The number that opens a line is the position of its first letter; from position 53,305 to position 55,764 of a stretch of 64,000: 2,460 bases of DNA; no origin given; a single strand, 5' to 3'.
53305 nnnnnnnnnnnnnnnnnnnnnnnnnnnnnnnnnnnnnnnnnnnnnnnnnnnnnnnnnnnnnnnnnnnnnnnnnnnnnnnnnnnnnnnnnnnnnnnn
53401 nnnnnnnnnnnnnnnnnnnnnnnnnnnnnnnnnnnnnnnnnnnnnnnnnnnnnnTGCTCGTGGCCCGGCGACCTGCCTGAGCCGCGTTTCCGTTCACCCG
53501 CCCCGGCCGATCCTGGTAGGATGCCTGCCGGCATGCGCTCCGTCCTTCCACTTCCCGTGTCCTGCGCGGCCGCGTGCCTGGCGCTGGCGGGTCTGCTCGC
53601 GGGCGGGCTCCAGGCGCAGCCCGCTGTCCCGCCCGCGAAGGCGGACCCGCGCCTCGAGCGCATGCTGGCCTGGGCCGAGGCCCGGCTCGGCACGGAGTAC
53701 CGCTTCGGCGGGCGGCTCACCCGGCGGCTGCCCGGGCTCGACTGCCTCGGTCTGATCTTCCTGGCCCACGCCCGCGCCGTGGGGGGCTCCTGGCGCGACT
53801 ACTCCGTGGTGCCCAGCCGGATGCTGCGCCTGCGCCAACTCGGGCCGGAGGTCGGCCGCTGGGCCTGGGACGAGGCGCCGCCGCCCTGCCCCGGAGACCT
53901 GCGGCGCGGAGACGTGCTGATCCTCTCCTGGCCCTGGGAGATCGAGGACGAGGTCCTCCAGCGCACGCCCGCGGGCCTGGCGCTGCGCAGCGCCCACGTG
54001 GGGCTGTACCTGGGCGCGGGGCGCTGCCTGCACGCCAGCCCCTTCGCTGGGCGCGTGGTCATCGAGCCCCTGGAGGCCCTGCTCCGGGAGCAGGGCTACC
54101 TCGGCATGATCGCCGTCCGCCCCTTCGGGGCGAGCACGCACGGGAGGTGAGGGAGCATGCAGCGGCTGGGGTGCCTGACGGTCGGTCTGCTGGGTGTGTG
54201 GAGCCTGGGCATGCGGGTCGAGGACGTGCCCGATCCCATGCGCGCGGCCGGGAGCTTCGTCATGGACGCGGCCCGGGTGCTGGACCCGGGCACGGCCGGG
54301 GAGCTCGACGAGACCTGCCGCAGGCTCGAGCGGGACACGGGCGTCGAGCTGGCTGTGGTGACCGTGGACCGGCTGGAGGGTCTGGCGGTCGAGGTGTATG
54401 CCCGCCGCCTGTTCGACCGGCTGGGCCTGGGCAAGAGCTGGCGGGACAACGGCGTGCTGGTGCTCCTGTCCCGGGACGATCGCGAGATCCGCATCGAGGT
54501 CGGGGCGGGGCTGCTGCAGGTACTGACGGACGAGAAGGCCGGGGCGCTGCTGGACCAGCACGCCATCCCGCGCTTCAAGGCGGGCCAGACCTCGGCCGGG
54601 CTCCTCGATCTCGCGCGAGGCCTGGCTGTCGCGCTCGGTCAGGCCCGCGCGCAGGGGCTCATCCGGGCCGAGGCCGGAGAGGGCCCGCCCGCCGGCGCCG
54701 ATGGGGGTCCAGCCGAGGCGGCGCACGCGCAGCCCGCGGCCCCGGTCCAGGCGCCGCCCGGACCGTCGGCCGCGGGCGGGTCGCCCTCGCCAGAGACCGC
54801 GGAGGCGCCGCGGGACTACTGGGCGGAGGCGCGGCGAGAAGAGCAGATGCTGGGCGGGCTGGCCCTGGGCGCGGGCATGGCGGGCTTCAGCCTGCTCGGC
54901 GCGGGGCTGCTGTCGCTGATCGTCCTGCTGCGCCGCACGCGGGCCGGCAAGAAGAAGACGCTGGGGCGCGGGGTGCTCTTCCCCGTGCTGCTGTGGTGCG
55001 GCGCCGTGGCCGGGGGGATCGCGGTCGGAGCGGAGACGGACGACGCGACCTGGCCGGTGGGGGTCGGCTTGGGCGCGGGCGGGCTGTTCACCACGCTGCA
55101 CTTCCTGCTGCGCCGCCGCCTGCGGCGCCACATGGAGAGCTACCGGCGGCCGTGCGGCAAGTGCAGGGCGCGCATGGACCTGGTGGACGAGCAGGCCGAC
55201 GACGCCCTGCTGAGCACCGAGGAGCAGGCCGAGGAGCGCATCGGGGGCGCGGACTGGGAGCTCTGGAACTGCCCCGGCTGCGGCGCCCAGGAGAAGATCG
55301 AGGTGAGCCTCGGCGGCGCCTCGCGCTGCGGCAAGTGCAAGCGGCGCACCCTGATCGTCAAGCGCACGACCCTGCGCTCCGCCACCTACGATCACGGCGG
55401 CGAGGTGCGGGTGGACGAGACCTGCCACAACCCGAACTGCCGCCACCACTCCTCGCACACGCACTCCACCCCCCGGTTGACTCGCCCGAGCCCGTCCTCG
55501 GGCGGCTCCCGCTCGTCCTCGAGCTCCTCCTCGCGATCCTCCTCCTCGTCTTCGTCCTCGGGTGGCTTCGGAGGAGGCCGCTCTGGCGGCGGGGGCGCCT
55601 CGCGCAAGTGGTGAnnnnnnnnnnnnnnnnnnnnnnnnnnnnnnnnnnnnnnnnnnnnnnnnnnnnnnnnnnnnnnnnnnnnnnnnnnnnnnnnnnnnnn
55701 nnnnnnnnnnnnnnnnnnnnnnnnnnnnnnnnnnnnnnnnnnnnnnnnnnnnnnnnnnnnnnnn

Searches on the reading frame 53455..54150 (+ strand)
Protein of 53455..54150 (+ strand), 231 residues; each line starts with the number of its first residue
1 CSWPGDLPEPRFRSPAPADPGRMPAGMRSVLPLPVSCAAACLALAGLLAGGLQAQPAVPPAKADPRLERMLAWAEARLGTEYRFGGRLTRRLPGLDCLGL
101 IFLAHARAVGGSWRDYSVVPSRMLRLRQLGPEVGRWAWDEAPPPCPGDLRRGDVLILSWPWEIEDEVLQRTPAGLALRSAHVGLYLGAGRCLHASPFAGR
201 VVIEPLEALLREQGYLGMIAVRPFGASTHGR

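Call 84: search_protein_families(library=pfam, proteins=[window:53455-54150:+], max_evalue=0.0001)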
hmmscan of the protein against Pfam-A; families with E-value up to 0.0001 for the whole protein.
window:53455-54150:+ (231 aa): 1 family
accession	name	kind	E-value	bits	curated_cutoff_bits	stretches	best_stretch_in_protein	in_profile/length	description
PF00877.26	NLPC_P60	-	1e-06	29.1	23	1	79-207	1-92/105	NlpC/P60 family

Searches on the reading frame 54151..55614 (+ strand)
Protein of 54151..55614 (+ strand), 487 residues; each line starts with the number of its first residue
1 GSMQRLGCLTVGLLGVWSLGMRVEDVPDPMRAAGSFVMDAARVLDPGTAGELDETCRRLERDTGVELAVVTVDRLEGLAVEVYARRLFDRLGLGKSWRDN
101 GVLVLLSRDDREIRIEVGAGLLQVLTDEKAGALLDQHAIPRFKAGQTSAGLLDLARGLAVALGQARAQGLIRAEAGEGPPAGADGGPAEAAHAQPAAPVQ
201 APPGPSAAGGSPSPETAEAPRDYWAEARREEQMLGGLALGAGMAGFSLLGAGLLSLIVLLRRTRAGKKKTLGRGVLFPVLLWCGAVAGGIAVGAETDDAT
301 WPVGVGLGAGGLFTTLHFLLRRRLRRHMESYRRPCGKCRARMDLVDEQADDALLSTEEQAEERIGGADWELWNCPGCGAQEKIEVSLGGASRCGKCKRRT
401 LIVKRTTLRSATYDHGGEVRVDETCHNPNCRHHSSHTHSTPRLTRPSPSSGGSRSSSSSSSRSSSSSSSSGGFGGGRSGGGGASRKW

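Call 84: search_protein_families(library=pfam, proteins=[window:54151-55614:+], max_evalue=0.0001)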
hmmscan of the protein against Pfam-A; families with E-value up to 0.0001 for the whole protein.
window:54151-55614:+ (487 aa): 1 family
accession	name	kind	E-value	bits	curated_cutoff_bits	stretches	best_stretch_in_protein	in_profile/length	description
PF04536.20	TPM_phosphatase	-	3.2e-32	111.6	22.1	1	37-158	1-122/125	TPM domain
